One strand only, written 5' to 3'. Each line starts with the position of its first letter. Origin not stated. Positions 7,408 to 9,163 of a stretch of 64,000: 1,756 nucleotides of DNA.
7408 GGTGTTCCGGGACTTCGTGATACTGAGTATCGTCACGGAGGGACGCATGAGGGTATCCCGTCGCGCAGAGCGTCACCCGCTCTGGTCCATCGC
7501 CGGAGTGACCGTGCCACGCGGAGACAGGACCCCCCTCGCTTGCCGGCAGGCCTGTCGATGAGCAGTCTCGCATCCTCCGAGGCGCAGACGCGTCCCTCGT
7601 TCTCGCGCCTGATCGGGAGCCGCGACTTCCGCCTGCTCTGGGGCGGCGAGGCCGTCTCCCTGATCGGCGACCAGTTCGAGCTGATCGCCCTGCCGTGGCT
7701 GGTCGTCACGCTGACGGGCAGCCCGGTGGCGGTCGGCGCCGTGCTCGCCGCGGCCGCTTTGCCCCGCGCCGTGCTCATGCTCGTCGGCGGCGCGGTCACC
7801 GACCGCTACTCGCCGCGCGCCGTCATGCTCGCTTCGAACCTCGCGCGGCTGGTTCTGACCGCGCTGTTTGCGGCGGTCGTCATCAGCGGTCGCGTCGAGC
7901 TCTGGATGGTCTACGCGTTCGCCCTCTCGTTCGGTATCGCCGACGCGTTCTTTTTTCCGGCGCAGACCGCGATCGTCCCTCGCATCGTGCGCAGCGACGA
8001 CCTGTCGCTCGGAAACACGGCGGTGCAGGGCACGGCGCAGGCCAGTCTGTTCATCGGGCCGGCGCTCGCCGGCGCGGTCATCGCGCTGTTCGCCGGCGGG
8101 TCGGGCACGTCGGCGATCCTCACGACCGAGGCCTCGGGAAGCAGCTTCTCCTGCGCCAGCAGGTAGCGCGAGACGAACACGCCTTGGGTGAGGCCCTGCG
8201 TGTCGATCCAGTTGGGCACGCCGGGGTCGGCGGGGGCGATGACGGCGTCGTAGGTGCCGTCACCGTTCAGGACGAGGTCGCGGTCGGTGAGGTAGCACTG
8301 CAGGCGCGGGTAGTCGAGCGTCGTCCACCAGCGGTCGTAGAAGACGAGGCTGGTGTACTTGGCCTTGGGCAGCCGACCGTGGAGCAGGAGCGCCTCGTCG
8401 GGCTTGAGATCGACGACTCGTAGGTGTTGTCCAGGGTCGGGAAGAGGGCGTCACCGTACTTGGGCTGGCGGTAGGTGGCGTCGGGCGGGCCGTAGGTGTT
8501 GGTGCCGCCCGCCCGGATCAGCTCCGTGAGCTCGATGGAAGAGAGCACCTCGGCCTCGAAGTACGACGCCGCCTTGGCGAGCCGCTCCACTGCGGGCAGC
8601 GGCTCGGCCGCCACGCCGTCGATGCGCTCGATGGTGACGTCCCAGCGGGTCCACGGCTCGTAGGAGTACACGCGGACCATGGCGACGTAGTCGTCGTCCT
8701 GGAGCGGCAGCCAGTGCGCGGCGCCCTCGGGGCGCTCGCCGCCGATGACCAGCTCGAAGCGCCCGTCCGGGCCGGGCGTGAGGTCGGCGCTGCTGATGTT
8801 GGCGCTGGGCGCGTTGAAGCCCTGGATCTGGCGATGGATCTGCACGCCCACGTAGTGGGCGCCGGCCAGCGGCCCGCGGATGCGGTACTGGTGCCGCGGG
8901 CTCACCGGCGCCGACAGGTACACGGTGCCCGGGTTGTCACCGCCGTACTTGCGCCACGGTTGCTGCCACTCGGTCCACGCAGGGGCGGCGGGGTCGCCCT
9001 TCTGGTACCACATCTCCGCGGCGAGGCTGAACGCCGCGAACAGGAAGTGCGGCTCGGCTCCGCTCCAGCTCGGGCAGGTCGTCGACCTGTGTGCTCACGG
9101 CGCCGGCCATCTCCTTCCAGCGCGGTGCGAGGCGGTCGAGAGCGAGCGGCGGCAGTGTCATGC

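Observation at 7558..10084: Deletion-scarred duplicate of the DUF1254/1214-MFS-TetR module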

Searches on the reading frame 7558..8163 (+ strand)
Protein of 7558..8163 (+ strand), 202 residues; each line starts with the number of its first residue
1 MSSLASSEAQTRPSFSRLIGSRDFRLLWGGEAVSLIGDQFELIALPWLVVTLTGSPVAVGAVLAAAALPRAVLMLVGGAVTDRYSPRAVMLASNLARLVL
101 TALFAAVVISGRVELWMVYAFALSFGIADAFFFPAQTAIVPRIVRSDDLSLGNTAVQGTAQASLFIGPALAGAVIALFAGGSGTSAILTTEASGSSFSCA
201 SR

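Call 7: search_protein_families(library=pfam, proteins=[window:7558-8163:+], max_evalue=0.01)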
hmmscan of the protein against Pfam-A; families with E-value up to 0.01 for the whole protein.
window:7558-8163:+ (202 aa): 2 families
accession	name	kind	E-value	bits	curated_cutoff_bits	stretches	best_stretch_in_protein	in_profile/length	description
PF05977.19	MFS_3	-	5.8e-18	65.1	27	1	23-178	11-166/524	Transmembrane secretion effector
PF07690.21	MFS_1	-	6.3e-15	55.4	33.4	1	29-178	3-148/347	Major Facilitator Superfamily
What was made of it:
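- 7558..8101 (+): 5' stump of an MFS_3 transporter gene: codons 1-181 of 456. The ORF then reads through non-homologous antisense DUF1214 sequence to a stop at 8164-8166. Pfam MFS_3 E=5.8e-18, profile positions 11-166 of 524 (call 7).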

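Call 19: find_homologous_proteins(query=window:7558-8163:+, max_evalue=1e-10)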
Query window:7558-8163:+ (202 aa): 60 proteins with E <= 1e-10 among 8000 candidates.
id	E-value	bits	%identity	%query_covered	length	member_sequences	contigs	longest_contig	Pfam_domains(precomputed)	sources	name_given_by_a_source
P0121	2.1e-60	222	64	87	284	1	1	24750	PF13347.13,PF05977.20,PF07690.22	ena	-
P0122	9.4e-58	213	63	80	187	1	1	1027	PF05977.20,PF07690.22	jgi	jgi:MFS family permease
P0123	4.4e-57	211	58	87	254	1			PF05977.20,PF07690.22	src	-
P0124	6.6e-57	210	55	92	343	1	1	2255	PF05977.20,PF07690.22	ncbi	ncbi:partial Multidrug efflux pump Tap, partial [Anaerolineae bacterium]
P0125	1.3e-56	209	58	83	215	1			PF05977.20,PF07690.22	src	-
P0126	2.3e-56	209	53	98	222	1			PF05977.20,PF07690.22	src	-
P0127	2.7e-56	208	57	92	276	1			PF05977.20,PF07690.22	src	-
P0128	1.0e-55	207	57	80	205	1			PF05977.20,PF07690.22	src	-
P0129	5.2e-55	204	60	87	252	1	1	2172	PF05977.20,PF07690.22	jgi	jgi:MFS family permease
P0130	8.2e-55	204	57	82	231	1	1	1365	PF05977.20,PF07690.22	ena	-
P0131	6.4e-54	201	57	90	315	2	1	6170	PF05977.20,PF07690.22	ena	-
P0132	1.1e-53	200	61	82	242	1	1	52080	PF05977.20,PF07690.22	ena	-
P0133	3.5e-53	198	64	76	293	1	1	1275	PF05977.20,PF07690.22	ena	-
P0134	5.4e-53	198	63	76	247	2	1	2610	PF05977.20,PF07690.22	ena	-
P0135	6.5e-53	197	64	76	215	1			PF05977.20,PF07690.22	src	-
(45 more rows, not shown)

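Call 43: find_encoding_contigs(protein=P0121, flank=8000, max_places=3)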
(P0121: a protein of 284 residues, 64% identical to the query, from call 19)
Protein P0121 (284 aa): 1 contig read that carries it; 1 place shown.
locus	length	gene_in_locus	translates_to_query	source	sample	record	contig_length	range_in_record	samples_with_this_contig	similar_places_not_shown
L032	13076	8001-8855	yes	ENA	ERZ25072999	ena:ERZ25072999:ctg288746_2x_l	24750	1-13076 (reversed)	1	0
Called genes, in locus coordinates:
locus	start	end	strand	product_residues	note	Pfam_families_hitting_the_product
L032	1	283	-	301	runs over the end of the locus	PF00701:DHDPS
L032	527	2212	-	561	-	PF08447:PAS_3, PF08448:PAS_4 (weak), PF13426:PAS_9 (weak), PF00512:HisKA, PF02518:HATPase_c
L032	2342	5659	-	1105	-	PF00912:Transgly, PF00905:Transpeptidase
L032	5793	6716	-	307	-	PF00685:Sulfotransfer_1, PF13469:Sulfotransfer_3 (weak)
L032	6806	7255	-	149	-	-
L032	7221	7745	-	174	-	-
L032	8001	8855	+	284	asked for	PF05977:MFS_3, PF13347:MFS_2 (weak), PF07690:MFS_1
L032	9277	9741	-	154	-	PF00497:SBP_bac_3 (weak)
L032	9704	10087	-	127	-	PF00497:SBP_bac_3 (faint)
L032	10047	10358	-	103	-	PF00497:SBP_bac_3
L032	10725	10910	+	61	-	PF00293:NUDIX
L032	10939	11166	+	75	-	-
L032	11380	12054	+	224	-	PF00931:NB-ARC, PF05729:NACHT (faint), PF13401:AAA_22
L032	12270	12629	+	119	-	-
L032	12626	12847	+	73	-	-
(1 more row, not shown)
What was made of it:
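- Tried and rejected: The context of the best hit, P0121, is unrelated (call 43).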

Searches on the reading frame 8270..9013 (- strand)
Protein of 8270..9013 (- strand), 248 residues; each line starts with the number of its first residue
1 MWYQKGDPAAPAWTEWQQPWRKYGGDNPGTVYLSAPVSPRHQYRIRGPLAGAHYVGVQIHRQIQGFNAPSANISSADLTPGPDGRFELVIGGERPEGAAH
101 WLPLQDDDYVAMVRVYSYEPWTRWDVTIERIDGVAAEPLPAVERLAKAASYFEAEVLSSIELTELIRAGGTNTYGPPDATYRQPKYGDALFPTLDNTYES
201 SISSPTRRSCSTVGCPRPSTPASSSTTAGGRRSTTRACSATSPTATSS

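Call 58: list_cluster_members(proteins=[window:8270-9013:-, P0001, window:7558-8163:+])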
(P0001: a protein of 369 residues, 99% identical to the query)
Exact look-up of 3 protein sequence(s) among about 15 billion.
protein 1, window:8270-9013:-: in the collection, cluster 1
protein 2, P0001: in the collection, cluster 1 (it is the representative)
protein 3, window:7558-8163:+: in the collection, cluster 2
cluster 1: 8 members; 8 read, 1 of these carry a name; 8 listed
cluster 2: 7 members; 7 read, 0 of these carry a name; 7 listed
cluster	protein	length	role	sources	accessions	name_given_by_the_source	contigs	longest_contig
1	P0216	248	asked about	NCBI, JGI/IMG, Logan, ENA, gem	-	-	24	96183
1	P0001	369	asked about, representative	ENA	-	-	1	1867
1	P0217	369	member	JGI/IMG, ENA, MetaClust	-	\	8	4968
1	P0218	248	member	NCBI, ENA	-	-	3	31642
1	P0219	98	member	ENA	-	-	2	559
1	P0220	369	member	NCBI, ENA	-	-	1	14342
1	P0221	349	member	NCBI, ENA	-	-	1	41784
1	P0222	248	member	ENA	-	-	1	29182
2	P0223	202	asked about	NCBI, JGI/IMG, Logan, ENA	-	-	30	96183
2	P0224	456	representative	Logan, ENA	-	-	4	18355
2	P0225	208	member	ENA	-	-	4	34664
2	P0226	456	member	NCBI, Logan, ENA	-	-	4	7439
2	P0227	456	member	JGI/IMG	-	-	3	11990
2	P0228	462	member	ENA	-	-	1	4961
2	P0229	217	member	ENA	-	-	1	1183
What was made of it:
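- The truncated 202-aa MFS product is on 30 contigs and the 248-aa product on 24 or more (call 58). Both alleles are common (call 58).
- Tried and rejected: The intact alleles turned up only through the cluster look-up (call 58).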

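Call 61: find_related_loci(query=P0227, collection=metagenome_contigs, flank=6000)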
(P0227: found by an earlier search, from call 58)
Query P0227 (456 aa) in metagenome_contigs; peptide patterns used: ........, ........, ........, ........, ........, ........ (x = any residue, [..] = any of these).
490 stretches matched a pattern; 232 encode a relative of the query (tblastn E <= 1e-3); the best 80 are kept; 80 distinct loci.
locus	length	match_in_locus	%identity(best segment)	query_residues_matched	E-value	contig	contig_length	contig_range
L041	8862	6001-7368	100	1-456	0e+0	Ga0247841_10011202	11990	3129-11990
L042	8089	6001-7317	47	2-453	6e-95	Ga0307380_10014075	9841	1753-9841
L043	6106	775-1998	43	2-412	1e-94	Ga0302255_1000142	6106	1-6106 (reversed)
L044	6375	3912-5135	44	2-412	6e-90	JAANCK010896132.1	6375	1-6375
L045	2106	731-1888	45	8-398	5e-86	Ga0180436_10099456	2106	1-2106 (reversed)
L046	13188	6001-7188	42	22-427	2e-80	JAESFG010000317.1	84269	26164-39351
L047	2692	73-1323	45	1-428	3e-77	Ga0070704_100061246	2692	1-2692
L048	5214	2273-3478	41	22-426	2e-73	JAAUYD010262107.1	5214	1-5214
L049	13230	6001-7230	41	16-429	3e-87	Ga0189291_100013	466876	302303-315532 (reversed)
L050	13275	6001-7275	41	19-431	5e-84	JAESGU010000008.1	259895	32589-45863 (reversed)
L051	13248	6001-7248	39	14-426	8e-70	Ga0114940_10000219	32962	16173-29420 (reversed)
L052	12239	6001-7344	36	3-455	1e-69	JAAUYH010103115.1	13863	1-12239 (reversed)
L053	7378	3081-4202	42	13-395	9e-69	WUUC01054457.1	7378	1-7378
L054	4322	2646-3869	37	22-426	1e-67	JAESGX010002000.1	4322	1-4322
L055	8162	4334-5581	35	22-430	2e-63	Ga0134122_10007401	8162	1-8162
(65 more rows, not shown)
